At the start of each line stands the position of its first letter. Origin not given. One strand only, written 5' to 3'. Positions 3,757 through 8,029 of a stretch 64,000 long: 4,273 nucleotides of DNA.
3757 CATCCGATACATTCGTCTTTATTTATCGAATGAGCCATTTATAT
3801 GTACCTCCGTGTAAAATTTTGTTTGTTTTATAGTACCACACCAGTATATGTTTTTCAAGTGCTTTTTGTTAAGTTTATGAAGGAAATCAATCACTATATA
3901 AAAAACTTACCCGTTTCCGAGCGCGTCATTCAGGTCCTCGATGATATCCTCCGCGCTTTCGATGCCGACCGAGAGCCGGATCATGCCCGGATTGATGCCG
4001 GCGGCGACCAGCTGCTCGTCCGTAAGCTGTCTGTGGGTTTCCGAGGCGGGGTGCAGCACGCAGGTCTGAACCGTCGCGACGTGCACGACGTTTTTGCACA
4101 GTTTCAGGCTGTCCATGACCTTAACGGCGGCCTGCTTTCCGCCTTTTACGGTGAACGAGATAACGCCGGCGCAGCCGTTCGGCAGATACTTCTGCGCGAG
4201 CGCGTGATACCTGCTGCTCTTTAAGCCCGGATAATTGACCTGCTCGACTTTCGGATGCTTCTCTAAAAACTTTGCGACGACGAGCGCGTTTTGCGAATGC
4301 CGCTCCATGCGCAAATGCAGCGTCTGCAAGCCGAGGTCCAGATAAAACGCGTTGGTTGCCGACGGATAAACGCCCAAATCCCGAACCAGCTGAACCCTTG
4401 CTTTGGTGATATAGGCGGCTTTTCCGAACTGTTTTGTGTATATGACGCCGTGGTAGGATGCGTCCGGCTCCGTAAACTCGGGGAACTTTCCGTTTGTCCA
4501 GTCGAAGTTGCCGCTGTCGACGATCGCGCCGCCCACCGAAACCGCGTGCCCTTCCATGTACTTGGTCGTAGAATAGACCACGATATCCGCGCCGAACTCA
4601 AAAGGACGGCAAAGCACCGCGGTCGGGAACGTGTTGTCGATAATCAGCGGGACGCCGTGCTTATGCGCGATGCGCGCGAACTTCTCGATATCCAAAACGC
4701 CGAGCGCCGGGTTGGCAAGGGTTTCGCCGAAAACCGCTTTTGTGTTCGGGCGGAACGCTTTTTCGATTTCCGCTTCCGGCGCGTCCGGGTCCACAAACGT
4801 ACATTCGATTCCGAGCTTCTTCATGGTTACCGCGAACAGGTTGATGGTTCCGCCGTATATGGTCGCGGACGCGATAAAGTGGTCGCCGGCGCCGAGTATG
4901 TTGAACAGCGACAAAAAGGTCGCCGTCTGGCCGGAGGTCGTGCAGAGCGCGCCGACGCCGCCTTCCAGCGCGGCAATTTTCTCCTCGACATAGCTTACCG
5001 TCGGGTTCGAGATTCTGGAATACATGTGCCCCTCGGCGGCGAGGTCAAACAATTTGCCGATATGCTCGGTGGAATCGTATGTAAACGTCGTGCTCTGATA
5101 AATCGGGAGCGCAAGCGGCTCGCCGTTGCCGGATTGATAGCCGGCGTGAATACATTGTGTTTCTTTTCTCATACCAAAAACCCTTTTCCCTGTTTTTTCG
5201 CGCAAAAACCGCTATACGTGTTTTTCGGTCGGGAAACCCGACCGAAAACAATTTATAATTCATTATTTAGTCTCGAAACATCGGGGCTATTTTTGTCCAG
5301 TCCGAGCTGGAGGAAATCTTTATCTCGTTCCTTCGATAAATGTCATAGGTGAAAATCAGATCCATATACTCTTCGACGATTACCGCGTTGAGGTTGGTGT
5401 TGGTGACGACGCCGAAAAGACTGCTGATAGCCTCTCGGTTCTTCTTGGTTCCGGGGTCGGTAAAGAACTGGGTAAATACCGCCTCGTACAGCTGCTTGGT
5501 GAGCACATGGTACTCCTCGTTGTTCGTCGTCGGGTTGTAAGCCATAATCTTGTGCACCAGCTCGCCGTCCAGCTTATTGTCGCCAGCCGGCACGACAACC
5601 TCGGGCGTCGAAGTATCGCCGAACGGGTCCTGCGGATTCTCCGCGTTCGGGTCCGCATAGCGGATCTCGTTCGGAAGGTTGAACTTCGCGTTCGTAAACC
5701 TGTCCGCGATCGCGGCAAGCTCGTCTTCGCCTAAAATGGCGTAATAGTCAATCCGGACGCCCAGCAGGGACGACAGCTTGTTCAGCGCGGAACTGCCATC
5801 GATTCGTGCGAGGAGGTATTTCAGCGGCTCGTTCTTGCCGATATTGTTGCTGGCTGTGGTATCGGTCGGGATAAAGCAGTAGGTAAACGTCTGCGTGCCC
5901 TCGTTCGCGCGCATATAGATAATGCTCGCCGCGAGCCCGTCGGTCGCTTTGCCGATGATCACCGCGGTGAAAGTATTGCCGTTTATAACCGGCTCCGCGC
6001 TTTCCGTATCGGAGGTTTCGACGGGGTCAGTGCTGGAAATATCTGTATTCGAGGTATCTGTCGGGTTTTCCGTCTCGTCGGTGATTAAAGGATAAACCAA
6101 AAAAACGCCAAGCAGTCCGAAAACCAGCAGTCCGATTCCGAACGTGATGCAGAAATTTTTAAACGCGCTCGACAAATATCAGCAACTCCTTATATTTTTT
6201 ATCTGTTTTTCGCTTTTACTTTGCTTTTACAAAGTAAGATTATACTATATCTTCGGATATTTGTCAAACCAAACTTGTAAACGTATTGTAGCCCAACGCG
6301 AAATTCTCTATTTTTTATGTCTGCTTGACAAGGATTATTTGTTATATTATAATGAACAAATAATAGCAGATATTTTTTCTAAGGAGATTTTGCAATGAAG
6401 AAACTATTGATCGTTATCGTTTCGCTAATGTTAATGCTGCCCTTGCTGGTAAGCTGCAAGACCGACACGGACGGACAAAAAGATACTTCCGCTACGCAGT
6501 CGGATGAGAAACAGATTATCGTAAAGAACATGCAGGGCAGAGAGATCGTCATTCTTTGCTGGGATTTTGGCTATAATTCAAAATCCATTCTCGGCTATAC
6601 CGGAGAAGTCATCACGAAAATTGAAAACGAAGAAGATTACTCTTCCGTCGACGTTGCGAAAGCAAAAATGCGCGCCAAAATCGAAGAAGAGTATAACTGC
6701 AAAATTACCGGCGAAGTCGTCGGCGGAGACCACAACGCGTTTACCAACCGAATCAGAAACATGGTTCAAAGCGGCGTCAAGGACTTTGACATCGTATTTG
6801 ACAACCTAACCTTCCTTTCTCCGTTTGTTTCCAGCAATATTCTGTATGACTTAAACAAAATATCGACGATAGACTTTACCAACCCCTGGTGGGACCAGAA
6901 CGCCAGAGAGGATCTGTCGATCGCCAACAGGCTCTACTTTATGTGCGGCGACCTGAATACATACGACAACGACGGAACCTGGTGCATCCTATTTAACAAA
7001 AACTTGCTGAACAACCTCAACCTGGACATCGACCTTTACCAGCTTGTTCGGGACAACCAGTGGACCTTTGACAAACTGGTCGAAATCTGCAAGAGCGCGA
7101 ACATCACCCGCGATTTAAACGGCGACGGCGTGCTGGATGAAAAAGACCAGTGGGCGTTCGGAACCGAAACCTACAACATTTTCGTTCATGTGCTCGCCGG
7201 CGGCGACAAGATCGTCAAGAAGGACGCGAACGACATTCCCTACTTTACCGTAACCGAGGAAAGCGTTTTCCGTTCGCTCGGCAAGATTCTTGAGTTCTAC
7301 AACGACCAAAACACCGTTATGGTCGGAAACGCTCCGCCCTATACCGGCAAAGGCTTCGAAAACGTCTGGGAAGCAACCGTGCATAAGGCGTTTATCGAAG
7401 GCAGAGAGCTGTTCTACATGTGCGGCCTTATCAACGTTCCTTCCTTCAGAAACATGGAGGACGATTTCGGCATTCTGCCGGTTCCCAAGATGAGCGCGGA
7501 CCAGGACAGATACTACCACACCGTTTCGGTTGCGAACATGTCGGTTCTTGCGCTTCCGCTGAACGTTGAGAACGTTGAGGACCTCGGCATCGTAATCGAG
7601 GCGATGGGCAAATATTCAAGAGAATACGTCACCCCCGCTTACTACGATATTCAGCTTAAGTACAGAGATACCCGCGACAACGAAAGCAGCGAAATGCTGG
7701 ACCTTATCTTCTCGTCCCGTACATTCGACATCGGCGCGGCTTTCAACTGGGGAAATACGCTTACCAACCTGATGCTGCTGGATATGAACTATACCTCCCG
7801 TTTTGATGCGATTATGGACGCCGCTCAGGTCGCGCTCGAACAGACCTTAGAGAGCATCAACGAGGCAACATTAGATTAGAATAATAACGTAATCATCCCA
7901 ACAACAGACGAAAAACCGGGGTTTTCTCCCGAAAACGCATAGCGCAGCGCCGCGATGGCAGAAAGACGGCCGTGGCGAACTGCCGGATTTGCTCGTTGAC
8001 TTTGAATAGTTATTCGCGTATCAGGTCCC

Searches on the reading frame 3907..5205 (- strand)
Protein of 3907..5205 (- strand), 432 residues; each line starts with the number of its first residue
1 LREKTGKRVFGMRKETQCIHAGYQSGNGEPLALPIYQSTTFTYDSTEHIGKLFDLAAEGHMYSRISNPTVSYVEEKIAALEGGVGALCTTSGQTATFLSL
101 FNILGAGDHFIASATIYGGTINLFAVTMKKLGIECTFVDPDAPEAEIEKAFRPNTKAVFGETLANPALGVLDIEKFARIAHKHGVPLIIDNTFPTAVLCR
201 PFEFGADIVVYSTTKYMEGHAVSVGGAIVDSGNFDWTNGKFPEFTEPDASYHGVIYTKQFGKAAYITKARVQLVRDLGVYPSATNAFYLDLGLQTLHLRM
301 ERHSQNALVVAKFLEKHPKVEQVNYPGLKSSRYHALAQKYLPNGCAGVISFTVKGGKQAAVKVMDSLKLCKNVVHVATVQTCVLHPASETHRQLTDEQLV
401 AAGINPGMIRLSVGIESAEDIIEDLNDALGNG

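Call 52: search_protein_families(library=pfam, proteins=[window:3907-5205:-], max_evalue=0.00001)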
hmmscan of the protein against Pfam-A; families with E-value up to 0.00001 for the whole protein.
window:3907-5205:- (432 aa): 2 families
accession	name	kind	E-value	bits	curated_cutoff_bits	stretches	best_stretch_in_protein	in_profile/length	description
PF01053.26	Cys_Met_Meta_PP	-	1.1e-123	413.1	27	1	15-429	1-380/381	Cys/Met metabolism PLP-dependent enzyme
PF01041.23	DegT_DnrJ_EryC1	-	5.6e-07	29.5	19.8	1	67-190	23-145/360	DegT/DnrJ/EryC1/StrS aminotransferase family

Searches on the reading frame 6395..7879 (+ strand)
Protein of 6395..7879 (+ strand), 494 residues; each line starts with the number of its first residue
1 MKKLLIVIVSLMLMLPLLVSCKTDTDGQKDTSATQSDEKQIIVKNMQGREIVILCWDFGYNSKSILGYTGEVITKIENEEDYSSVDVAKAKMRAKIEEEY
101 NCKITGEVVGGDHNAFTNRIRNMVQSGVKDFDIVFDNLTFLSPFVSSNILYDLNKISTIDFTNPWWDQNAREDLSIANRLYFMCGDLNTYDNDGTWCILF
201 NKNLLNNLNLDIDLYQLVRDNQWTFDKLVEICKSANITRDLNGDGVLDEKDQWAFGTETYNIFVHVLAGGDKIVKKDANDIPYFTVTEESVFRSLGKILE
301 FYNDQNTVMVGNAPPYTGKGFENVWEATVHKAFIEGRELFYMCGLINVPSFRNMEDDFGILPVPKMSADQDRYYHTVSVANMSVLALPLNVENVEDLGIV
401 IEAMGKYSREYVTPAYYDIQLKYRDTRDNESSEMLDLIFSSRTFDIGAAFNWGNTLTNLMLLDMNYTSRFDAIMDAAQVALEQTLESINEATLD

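Call 52: search_protein_families(library=pfam, proteins=[window:6395-7879:+], max_evalue=0.00001)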
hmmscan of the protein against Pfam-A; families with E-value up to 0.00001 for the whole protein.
window:6395-7879:+ (494 aa): 1 family
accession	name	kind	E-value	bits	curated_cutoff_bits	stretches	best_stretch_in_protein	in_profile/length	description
PF13416.11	SBP_bac_8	-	1.8e-06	28.4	27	1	92-367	2-215/279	Bacterial extracellular solute-binding protein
